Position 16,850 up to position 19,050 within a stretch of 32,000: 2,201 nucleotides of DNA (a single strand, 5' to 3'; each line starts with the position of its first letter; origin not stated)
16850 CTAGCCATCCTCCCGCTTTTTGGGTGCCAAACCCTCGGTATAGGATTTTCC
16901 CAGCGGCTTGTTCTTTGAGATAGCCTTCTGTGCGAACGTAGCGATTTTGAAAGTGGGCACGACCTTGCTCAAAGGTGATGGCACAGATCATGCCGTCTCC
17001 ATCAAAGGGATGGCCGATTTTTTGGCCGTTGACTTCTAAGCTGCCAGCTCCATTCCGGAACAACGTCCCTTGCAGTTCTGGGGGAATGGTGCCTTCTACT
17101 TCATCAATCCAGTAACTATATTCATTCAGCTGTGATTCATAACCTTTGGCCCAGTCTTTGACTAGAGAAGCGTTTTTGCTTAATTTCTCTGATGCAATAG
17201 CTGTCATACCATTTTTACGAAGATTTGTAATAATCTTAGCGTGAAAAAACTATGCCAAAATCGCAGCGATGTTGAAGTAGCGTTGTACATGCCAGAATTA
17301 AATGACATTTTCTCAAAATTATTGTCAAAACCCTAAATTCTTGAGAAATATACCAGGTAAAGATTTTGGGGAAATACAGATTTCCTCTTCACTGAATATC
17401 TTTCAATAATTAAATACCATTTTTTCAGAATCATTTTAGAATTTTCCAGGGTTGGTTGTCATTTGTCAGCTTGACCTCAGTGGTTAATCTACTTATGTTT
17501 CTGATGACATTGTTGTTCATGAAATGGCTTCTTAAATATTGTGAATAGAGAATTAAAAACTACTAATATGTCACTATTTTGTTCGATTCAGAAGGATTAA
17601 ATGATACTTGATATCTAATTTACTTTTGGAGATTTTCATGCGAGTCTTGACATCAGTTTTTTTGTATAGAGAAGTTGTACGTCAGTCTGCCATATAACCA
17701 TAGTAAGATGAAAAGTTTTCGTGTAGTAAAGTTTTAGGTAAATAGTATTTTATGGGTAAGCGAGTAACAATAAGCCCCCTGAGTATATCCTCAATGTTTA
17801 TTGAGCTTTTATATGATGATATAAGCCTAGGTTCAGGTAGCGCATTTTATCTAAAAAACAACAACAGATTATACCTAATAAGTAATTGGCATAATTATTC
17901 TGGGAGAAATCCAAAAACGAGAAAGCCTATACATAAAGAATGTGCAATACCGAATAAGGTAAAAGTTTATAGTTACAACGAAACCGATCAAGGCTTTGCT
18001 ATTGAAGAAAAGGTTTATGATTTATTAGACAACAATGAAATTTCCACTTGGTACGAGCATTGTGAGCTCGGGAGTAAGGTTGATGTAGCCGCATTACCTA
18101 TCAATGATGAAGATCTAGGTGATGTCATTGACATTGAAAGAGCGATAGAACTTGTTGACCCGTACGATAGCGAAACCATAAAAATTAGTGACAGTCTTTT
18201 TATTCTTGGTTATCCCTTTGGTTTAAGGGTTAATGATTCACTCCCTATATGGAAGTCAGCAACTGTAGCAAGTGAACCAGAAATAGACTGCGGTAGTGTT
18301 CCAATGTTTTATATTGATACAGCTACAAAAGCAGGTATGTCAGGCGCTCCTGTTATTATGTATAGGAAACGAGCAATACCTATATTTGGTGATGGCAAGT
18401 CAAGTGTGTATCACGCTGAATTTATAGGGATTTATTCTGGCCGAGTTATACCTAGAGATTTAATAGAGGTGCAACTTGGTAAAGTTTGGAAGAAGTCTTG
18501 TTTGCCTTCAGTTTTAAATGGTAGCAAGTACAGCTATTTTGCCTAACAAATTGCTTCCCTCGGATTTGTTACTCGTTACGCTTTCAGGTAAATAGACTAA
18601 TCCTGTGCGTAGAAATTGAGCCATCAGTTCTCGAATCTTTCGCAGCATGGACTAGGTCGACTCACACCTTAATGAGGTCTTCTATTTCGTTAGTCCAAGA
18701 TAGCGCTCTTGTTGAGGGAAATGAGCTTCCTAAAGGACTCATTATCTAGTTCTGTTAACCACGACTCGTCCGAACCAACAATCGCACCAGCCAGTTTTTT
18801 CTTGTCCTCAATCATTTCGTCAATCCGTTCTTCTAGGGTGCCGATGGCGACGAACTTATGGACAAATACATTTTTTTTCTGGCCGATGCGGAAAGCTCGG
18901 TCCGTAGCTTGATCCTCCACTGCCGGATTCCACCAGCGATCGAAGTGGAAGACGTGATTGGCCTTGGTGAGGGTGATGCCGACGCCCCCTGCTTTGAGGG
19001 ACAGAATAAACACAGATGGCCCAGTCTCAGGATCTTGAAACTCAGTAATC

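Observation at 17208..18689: Very AT-rich 1.5 kb islet carrying an orphan cytoplasmic trypsin-like protease, inserted between SNF2 and the rest of its gene string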

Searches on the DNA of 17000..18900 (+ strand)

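Call 42: search_rna_families(source=window, start=17000, end=18900, threshold=evalue, max_evalue=1)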
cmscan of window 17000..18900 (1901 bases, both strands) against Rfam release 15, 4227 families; matches with E-value up to 1: 1.
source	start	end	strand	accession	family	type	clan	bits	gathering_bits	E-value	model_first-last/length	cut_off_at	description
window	18321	18404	-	RF02059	STnc50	Gene; sRNA;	-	22.2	55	0.95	1-84/84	no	Salmonella enterica sRNA STnc40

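Call 50: build_rna_model(alignment_id=A2)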
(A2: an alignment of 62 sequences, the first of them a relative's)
Model R1 built from alignment A2 (62 sequences, 134 columns); structure: RNAalifold consensus.
model positions 126; base pairs 20; branch points 0; effective number of sequences 2.9; information 0.59 bits per position. Calibrated on 0.2 Mb of random sequence (short: E-values are rough).
structure used (alignment columns):
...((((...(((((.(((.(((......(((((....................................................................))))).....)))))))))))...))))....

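Call 52: search_with_rna_model(model_id=R1, source=window, filters=off, max_evalue=10, show_alignments=3)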
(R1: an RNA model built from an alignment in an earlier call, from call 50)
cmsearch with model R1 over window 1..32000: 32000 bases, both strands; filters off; matches with E-value up to 10: 4.
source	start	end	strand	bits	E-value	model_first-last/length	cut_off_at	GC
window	18541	18581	+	8.7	3.8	1-126/126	no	0.46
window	4192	4238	-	7.5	7.1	1-126/126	no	0.51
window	11558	11577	-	7.4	7.7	1-126/126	no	0.4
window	18541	18574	-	7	9.8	1-126/126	no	0.44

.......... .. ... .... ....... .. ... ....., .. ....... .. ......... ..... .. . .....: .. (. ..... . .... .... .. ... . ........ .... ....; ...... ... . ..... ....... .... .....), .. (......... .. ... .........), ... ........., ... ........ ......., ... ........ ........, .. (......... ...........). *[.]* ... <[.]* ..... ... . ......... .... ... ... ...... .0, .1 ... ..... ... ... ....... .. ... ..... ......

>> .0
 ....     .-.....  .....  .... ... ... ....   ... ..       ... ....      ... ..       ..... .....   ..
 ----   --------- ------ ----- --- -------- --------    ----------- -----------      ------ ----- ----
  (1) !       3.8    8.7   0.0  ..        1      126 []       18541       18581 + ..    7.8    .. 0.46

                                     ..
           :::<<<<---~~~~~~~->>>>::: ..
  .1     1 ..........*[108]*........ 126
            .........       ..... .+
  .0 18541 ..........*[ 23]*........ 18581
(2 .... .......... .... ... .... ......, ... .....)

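Call 53: search_with_rna_model(model_id=R1, sources=[L001, L002, L003, L004, L005, L006, L007, L008, L009, L010, L011, L012, L013, L014, L015, L016, L017, L018, L019, L020, L021, L022, L023, L024, L025, L026, L027, L028, L029, L030, L031, L032, L033, L034, L035, L036, L037, L038, L039, L040, L041, L042, L043, L044, L045, L046, L047, L048, L049, L050, L051, L052, L053, L054, L055, L056, L057, L058, L059, L060, L061, L062, L063, L064, L065, L066, L067, L068, L069, L070, L071, L072, L073, L074, L075, L076, L077, L078, L079, L080], max_evalue=1)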
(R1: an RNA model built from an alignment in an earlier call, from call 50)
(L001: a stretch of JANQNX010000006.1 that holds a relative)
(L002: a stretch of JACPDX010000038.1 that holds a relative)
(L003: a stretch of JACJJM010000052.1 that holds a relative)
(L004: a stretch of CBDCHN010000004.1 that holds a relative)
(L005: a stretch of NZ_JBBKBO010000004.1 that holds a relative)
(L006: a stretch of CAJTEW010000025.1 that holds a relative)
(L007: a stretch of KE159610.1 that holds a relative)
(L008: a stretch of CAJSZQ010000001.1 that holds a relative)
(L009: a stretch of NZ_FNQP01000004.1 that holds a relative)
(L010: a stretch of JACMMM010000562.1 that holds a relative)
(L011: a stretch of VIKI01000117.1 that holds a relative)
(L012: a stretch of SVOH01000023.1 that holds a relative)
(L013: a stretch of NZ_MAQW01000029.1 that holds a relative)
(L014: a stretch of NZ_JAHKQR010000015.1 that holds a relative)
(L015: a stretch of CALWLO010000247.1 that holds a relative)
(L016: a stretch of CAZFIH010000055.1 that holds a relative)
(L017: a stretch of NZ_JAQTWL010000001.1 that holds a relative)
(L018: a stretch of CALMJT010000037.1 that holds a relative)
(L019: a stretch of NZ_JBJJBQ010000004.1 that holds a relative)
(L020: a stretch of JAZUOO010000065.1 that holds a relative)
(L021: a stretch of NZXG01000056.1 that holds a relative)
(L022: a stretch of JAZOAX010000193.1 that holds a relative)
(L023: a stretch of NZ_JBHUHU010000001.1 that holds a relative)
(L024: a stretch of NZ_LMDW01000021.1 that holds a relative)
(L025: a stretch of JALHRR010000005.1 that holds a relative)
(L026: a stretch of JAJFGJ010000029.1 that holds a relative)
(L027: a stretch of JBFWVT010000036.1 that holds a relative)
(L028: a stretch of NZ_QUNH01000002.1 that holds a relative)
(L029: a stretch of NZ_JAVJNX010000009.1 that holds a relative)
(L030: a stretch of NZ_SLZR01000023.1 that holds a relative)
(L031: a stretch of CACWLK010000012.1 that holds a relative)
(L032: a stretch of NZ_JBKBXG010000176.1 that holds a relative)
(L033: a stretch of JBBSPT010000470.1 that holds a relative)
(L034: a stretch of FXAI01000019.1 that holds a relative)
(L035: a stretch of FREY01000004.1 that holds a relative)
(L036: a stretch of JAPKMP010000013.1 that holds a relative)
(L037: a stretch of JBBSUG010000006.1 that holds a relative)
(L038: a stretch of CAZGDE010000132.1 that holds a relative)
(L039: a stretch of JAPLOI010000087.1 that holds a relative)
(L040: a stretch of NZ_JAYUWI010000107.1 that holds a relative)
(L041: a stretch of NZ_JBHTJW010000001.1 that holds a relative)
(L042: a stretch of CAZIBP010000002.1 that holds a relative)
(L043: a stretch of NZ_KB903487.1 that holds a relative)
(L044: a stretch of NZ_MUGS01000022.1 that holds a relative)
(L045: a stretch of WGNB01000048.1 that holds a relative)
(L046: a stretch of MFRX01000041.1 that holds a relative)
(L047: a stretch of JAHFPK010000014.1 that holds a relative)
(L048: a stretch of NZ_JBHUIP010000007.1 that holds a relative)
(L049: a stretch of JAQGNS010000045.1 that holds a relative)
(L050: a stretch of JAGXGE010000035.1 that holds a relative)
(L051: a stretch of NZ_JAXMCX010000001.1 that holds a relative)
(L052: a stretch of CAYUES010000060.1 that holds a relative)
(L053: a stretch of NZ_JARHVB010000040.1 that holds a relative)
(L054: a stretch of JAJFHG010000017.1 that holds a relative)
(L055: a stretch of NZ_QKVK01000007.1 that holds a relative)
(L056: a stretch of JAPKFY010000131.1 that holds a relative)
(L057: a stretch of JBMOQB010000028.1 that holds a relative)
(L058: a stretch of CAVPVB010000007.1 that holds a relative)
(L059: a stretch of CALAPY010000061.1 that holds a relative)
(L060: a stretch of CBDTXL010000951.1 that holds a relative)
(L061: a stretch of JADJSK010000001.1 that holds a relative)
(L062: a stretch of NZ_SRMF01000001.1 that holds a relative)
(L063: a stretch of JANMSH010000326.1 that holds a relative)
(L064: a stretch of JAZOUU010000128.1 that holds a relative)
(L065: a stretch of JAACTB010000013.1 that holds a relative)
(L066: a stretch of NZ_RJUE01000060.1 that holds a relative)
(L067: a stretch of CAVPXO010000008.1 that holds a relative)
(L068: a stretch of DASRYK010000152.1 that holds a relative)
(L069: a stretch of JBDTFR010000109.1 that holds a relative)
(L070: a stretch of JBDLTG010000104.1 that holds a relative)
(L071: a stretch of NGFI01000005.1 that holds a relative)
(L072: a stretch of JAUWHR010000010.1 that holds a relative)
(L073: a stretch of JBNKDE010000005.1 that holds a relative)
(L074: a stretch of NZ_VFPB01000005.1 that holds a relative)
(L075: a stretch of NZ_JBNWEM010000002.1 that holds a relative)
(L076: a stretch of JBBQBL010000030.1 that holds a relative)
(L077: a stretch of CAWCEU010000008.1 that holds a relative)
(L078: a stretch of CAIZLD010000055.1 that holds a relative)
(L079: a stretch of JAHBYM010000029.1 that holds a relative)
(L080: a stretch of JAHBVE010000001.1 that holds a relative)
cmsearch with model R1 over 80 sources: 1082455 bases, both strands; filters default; matches with E-value up to 1: 9.
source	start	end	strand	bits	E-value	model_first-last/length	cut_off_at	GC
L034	7815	7874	+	41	1.3e-06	1-126/126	no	0.48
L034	8849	8959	+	31.6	0.00027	1-126/126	no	0.43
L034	545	643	+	28.3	0.0018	1-126/126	no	0.58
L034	6302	6412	+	27.7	0.0026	1-126/126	no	0.5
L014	4886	4999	+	27.4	0.0031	1-126/126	no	0.51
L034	139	237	+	27.2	0.0035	1-126/126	no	0.61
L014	4419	4533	+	27.1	0.0036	1-126/126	no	0.49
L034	4372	4470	+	27.1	0.0037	1-126/126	no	0.62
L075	8799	8910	+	17.9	0.69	1-126/126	no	0.47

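Call 82: search_dna_similar(query=window:17242-17751:+, collection=plasmids, mode=distant, max_evalue=0.01, max_rows=10)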
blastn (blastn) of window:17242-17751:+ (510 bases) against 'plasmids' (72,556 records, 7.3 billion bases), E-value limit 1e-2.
Records with a match: 1; places in all: 1; records where one place covers at least 80% of the query: 0.
Best place of each record, by identity: 60-80% 1.
By first word of the organism name: Acaryochloris 1.
By predicted mobility (MOB-suite, as given by PLSDB): conjugative 1.
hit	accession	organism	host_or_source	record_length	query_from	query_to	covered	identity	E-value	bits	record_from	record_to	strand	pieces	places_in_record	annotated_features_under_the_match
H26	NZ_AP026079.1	Acaryochloris marina MBIC10699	cell culture,Ascidian, Diplosoma similis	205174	365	467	20%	72.1%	3e-4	55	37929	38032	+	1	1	none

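Call 83: search_dna_similar(query=window:17242-17751:+, collection=phages, mode=distant, max_evalue=0.01, max_rows=10)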
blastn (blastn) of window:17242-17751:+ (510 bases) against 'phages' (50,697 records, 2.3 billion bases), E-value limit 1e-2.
No match.

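Call 84: get_annotated_region(hit=H26, flank=4000)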
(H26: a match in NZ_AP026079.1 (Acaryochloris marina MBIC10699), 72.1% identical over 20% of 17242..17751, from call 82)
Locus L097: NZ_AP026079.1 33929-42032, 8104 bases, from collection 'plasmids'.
description: Acaryochloris marina MBIC10699 plasmid pREC4, complete sequence
organism: Acaryochloris marina MBIC10699 (NCBI taxid 2954813)
taxonomy: Bacteria; Cyanobacteriota; Cyanophyceae; Acaryochloridales; Acaryochloridaceae; Acaryochloris; Acaryochloris marina; Acaryochloris marina MBIC10699
host: -; source: cell culture,Ascidian, Diplosoma similis; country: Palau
typing (MOB-suite, as given by PLSDB): conjugative; relaxase MOBF; mating-pair formation MPF_T
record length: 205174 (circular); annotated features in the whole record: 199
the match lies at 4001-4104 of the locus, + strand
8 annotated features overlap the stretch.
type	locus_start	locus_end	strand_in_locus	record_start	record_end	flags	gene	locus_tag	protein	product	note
CDS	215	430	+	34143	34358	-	-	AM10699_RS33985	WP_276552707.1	CU044_2847 family protein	-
CDS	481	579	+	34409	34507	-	-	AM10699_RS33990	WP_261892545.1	integrase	-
CDS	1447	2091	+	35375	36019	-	-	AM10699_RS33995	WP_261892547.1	hypothetical protein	-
CDS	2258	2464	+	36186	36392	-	-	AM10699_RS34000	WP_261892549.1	NAD(P)-binding protein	-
CDS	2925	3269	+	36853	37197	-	-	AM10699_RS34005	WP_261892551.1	hypothetical protein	-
CDS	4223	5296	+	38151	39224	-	-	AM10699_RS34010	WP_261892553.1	nucleotide-binding protein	-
CDS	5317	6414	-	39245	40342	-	-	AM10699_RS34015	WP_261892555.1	2-phospho-L-lactate transferase CofD family protein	-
CDS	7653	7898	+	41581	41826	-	-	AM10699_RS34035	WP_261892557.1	hypothetical protein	-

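Call 87: search_dna_similar(query=L097:3960-4135:+, collection=plasmids, mode=distant, max_evalue=1, max_rows=20)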
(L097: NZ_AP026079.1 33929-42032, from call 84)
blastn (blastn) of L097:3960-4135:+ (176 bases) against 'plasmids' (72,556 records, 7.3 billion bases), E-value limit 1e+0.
Records with a match: 2; places in all: 2; records where one place covers at least 80% of the query: 1.
Best place of each record, by identity: >=99% 1; 90-95% 1.
By first word of the organism name: Acaryochloris 1; Gloeocapsa 1.
By predicted mobility (MOB-suite, as given by PLSDB): conjugative 2.
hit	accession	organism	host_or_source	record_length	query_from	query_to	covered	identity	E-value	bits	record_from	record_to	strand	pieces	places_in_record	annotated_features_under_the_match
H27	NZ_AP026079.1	Acaryochloris marina MBIC10699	cell culture,Ascidian, Diplosoma similis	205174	1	176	100%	100.0%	1e-84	318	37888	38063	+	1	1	none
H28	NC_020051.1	Gloeocapsa sp. PCC 7428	-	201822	13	42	17%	90.0%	5e-1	42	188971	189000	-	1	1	none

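Call 88: search_dna_similar(query=window:17585-17751:+, collection=plasmids, mode=distant, max_evalue=1, max_rows=20)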
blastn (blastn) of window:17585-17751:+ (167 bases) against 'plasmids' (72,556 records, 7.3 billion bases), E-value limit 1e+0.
Records with a match: 1; places in all: 1; records where one place covers at least 80% of the query: 0.
Best place of each record, by identity: 60-80% 1.
By first word of the organism name: Acaryochloris 1.
By predicted mobility (MOB-suite, as given by PLSDB): conjugative 1.
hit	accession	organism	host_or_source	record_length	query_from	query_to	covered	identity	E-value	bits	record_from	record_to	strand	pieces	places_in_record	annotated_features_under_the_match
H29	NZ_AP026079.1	Acaryochloris marina MBIC10699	cell culture,Ascidian, Diplosoma similis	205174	22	124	62%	72.1%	7e-5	55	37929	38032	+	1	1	none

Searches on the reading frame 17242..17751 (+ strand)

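Call 86: search_protein_families(library=pfam, proteins=[L097:4223-5296:+, L097:2925-3269:+, L097:1447-2091:+], max_evalue=0.01)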
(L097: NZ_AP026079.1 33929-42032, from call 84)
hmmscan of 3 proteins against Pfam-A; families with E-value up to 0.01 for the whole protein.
L097:4223-5296:+ (357 aa): 1 family
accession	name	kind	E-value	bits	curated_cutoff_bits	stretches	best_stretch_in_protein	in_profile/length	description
PF10137.14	CAP12-PCTIR_TIR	-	2.2e-30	105.6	24.7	1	4-123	1-117/119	CAP12/Pycsar effector protein, TIR domain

L097:2925-3269:+ (114 aa): 0 families

L097:1447-2091:+ (214 aa): 0 families

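Call 89: search_protein_families(library=padloc, proteins=[L097:4223-5296:+, L097:5317-6414:-], max_evalue=0.00001)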
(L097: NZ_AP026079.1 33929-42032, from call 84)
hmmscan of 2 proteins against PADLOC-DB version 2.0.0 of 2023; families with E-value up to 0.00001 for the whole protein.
L097:4223-5296:+ (357 aa): 9 families
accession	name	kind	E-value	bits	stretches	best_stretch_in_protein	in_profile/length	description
PDLC00731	Effector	-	3.3e-46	155.7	1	2-151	154-302/306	TIR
PDLC00732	Effector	-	4.4e-46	155.2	1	2-149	150-296/301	TIR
PDLC00729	Effector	-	1.3e-43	147.6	1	1-156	2-150/310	TIR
PDLC02371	PycTIR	-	1.6e-35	120.9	1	3-151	152-286/288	-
PDLC05005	PDC-S35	-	3.8e-13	47.8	1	50-124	164-237/264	-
PDLC05004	PDC-S35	-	5.6e-13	47.1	1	44-124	159-239/265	-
PDLC05007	PDC-S35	-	2.6e-12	45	1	43-119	172-247/278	-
PDLC05006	PDC-S35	-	6.4e-11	40.1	1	42-130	121-211/231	-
PDLC05003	PDC-S35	-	5.6e-08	30.6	1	54-123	143-213/245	-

L097:5317-6414:- (365 aa): 0 families
